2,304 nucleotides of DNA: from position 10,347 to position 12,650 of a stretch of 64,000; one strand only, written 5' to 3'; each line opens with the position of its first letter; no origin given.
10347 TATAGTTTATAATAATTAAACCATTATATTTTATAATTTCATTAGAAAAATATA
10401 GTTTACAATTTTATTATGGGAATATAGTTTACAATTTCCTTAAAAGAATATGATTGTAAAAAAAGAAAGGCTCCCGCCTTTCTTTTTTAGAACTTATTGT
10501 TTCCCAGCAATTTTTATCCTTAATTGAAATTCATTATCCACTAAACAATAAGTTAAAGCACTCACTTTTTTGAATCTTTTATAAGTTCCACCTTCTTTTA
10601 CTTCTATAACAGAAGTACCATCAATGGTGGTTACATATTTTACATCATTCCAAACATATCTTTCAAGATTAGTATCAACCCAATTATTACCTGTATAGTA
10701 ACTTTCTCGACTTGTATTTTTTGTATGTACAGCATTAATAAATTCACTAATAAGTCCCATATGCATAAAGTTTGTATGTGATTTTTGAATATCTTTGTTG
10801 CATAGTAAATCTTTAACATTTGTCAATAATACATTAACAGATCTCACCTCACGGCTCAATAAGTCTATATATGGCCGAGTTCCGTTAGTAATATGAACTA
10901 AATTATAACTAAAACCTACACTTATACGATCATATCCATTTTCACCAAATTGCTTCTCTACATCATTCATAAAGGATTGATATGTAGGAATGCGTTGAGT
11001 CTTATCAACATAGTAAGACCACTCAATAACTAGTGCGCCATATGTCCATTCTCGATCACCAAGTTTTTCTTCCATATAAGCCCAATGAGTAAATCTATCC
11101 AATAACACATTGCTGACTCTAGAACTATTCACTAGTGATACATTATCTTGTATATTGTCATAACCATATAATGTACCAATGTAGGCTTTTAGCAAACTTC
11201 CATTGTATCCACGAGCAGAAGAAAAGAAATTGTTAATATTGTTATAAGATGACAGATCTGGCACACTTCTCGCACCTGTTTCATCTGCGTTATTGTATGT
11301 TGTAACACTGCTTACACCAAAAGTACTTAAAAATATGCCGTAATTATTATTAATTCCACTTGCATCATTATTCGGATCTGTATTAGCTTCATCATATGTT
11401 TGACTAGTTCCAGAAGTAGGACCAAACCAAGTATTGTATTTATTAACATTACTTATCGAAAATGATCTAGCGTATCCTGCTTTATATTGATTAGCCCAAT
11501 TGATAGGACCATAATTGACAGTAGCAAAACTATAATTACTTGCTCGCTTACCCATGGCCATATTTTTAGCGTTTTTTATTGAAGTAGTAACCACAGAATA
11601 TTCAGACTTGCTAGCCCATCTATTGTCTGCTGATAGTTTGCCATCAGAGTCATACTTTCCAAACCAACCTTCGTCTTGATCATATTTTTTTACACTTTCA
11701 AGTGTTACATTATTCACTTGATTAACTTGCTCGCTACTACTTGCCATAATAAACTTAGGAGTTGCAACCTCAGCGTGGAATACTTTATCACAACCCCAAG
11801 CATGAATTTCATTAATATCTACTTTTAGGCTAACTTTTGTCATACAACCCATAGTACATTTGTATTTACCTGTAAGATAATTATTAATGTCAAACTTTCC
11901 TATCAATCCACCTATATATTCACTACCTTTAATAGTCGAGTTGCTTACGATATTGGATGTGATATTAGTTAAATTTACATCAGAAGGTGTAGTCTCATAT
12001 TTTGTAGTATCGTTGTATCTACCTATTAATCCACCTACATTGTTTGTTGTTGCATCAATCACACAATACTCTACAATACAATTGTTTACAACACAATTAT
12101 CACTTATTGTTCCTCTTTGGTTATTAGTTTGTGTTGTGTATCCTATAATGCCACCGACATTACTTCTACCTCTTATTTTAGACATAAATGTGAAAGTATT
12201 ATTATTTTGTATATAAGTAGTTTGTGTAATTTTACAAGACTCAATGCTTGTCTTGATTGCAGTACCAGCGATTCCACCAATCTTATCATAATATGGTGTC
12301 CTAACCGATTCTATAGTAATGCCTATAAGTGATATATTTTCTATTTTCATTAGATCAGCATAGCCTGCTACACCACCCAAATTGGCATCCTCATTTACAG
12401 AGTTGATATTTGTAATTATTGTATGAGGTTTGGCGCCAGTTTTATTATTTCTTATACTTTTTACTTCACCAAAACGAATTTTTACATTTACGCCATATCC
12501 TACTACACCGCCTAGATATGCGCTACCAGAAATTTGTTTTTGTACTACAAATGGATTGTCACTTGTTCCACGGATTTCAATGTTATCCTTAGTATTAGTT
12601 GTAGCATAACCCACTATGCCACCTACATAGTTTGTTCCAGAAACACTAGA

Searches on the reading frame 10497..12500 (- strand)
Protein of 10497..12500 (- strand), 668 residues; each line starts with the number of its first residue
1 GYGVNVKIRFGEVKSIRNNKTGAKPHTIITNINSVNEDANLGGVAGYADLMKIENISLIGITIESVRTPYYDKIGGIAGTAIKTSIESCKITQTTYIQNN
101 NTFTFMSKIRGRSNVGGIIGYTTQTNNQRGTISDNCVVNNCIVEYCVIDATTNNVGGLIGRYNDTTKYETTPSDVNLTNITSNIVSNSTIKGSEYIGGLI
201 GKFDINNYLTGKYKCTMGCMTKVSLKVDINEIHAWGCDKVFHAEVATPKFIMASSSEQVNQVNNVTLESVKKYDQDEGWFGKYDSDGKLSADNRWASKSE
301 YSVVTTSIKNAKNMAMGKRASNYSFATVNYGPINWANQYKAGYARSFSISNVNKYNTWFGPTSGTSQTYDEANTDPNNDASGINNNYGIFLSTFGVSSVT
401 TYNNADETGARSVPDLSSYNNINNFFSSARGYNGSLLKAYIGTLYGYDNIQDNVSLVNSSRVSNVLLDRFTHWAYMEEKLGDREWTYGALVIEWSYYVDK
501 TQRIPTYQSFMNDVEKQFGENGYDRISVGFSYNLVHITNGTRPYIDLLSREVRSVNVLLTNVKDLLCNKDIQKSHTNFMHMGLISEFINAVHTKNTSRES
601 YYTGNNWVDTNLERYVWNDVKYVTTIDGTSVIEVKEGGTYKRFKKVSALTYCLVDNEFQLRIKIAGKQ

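Call 7: search_protein_families(library=pfam, proteins=[window:10497-12500:-], max_evalue=0.001)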
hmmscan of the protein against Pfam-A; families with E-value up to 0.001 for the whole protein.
window:10497-12500:- (668 aa): 1 family
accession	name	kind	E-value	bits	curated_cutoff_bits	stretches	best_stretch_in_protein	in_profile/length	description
PF07581.17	Glug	-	6.2e-07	29.8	20.5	0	111-133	1-19/28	The GLUG motif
